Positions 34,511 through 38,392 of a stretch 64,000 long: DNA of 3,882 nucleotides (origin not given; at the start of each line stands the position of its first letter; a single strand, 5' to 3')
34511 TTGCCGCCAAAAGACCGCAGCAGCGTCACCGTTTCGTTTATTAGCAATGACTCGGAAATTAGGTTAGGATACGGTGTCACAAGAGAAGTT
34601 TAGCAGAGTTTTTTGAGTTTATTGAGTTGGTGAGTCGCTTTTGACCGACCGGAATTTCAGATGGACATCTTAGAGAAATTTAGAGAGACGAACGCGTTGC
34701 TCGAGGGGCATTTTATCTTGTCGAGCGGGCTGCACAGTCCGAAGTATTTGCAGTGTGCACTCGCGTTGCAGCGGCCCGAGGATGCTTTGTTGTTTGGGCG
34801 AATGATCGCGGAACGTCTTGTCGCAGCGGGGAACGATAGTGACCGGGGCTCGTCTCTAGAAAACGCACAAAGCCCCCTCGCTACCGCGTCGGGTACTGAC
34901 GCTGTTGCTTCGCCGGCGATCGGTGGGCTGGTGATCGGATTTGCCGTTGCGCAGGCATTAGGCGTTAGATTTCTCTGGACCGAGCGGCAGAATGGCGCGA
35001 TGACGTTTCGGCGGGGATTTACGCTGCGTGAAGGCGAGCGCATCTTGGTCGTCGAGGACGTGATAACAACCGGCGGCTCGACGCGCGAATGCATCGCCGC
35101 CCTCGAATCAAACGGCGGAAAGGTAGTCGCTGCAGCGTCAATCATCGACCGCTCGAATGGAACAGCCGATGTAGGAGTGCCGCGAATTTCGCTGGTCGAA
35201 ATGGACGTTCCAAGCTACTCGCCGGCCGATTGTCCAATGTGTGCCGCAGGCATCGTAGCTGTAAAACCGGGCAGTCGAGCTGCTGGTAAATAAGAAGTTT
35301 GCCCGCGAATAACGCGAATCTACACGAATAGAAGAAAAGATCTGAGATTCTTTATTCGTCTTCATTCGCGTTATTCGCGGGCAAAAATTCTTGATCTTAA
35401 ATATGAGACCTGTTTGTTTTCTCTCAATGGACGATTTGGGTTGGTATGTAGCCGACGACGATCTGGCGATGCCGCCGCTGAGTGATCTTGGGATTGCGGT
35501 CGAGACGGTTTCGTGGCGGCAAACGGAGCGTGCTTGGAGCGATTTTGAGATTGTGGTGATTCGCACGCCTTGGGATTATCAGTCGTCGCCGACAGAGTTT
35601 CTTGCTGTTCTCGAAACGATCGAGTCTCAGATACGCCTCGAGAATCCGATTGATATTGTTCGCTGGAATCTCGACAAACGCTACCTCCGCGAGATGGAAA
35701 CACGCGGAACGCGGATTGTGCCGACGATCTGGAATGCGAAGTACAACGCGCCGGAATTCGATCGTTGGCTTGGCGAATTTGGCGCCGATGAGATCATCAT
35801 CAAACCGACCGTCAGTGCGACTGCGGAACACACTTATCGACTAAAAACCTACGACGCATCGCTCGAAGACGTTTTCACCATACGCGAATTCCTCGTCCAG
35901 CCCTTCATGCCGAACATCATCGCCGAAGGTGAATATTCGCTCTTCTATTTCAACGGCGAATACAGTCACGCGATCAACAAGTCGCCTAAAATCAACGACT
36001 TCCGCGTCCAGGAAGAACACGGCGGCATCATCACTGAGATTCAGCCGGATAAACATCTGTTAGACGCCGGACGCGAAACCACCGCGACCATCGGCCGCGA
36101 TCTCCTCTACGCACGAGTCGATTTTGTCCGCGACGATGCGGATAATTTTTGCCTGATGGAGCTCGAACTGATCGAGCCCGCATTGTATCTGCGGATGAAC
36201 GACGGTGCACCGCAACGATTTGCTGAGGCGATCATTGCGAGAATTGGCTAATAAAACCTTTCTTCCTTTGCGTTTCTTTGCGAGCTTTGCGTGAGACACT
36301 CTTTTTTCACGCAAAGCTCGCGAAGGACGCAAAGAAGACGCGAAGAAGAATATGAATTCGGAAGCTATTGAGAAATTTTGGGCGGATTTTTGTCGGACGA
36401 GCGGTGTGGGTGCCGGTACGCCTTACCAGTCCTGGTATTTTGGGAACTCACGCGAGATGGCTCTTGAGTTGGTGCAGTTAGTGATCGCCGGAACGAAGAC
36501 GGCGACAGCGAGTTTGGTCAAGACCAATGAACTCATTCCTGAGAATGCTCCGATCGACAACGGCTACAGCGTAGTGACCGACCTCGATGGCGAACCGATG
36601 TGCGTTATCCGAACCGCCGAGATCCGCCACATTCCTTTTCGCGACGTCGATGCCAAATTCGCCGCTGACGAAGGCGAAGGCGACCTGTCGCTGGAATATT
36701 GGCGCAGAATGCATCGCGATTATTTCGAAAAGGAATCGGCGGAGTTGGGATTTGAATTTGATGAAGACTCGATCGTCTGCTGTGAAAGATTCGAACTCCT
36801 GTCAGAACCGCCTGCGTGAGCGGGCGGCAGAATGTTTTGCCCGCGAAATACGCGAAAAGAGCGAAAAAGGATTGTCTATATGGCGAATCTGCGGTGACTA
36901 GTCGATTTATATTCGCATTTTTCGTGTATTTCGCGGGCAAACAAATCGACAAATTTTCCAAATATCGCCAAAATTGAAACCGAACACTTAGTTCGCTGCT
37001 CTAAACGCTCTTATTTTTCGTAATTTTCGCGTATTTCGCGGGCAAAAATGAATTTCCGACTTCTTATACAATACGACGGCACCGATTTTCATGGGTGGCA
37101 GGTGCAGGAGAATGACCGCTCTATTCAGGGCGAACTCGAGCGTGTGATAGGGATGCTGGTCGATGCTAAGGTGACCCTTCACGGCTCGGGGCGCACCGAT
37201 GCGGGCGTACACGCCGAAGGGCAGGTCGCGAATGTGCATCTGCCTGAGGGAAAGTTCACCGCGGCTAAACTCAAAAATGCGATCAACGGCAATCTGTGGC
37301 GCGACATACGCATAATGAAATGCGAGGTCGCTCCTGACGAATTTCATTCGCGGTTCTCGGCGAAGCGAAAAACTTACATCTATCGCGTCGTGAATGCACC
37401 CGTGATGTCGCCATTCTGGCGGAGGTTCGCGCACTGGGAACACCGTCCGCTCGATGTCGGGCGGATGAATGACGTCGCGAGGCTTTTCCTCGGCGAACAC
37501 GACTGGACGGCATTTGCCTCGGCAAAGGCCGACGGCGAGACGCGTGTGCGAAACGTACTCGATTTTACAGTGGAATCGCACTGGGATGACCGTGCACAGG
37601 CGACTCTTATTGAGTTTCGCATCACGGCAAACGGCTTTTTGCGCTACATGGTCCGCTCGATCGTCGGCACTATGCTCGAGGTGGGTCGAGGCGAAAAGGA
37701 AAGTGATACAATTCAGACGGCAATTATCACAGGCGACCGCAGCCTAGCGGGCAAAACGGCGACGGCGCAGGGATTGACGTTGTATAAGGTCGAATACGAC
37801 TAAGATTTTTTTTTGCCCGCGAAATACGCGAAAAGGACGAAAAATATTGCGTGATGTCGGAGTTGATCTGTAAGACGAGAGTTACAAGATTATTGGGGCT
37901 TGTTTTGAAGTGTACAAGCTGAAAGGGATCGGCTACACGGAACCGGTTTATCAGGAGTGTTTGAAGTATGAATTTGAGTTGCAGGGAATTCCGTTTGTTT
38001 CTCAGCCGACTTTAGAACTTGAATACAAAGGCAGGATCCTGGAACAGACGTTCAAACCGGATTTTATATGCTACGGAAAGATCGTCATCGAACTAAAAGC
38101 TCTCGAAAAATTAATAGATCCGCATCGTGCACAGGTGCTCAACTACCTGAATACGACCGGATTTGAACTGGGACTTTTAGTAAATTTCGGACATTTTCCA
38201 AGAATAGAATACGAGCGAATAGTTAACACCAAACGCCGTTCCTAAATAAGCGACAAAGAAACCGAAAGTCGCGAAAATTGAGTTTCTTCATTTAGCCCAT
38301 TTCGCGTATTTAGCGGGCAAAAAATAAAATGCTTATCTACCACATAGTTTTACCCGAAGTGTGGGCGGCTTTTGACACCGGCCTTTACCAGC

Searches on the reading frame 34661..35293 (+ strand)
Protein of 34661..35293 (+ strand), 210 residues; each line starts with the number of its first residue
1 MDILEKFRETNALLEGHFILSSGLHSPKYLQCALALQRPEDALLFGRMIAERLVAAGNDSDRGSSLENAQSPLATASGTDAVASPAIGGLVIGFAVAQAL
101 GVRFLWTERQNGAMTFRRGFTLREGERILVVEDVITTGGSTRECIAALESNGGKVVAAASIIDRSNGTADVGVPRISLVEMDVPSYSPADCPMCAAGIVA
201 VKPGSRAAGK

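Call 9: search_protein_families(library=ncbifam, proteins=[window:34661-35293:+])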
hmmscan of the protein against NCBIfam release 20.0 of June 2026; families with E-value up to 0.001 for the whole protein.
window:34661-35293:+ (210 aa): 17 families
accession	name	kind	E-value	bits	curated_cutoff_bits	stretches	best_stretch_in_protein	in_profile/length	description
TIGR01367.1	pyrE_Therm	equivalog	1.5e-62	210.5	150.25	2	73-206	53-187/187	orotate phosphoribosyltransferase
TIGR00336.1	pyrE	equivalog_domain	3.5e-20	72.5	106.8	1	8-169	4-152/173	orotate phosphoribosyltransferase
NF002620.0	PRK02277.1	subfamily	3.2e-10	40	115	1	109-181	125-197/201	orotate phosphoribosyltransferase-like protein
NF045507.1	transregGfcR_Halo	equivalog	5.5e-10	39.1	300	1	45-181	82-209/215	transcriptional regulator GfcR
NF002635.0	PRK02304.1-4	subfamily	7.9e-09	35.3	146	1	122-183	112-176/188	adenine phosphoribosyltransferase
NF040646.1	HPT_Archaea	equivalog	1.7e-08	34.3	200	1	122-183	111-176/184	hypoxanthine/guanine phosphoribosyltransferase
NF002633.0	PRK02304.1-2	equivalog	3.1e-08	33.6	224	1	122-164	108-150/172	adenine phosphoribosyltransferase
NF010382.0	PRK13809.1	equivalog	2e-07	30.6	208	1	123-170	116-163/210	orotate phosphoribosyltransferase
NF002634.0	PRK02304.1-3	equivalog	2.9e-07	30.3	170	1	122-164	115-157/182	adenine phosphoribosyltransferase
NF001729.0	PRK00455.1-3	equivalog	2.5e-06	27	245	1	121-159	122-160/231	orotate phosphoribosyltransferase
NF002636.0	PRK02304.1-5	equivalog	3.5e-06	26.6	125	1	122-163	114-155/176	adenine phosphoribosyltransferase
TIGR01090.1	apt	equivalog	5.3e-06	26.6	185.85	1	122-163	106-147/169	adenine phosphoribosyltransferase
NF005592.0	PRK07322.1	subfamily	3.6e-05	23.2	143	1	124-167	119-162/180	adenine phosphoribosyltransferase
NF002632.0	PRK02304.1-1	equivalog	0.00012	21.9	243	1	122-166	116-160/183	adenine phosphoribosyltransferase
NF004034.0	PRK05500.1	equivalog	0.00022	20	656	1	121-169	389-437/478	bifunctional orotidine-5'-phosphate decarboxylase/orotate phosphoribosyltransferase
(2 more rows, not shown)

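Call 10: search_protein_families(library=pfam, proteins=[window:34661-35293:+])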
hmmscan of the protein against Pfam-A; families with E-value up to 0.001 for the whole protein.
window:34661-35293:+ (210 aa): 1 family
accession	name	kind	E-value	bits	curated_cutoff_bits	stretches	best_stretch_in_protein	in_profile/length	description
PF00156.33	Pribosyltran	-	3.9e-09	36.5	26.3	1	80-170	31-132/158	Phosphoribosyl transferase domain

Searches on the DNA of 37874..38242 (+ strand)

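Call 83: search_rna_families(sources=[L178, L179], threshold=gathering)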
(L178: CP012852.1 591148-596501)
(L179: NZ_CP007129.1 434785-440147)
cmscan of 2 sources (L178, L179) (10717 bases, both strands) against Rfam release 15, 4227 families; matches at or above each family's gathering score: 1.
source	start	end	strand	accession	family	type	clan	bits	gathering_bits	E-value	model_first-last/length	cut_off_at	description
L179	3075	3151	+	RF00521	SAM_alpha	Cis-reg; riboswitch;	-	38.1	36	8.5e-06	1-79/79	no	Alpha-proteobacteria SAM riboswitch aptamer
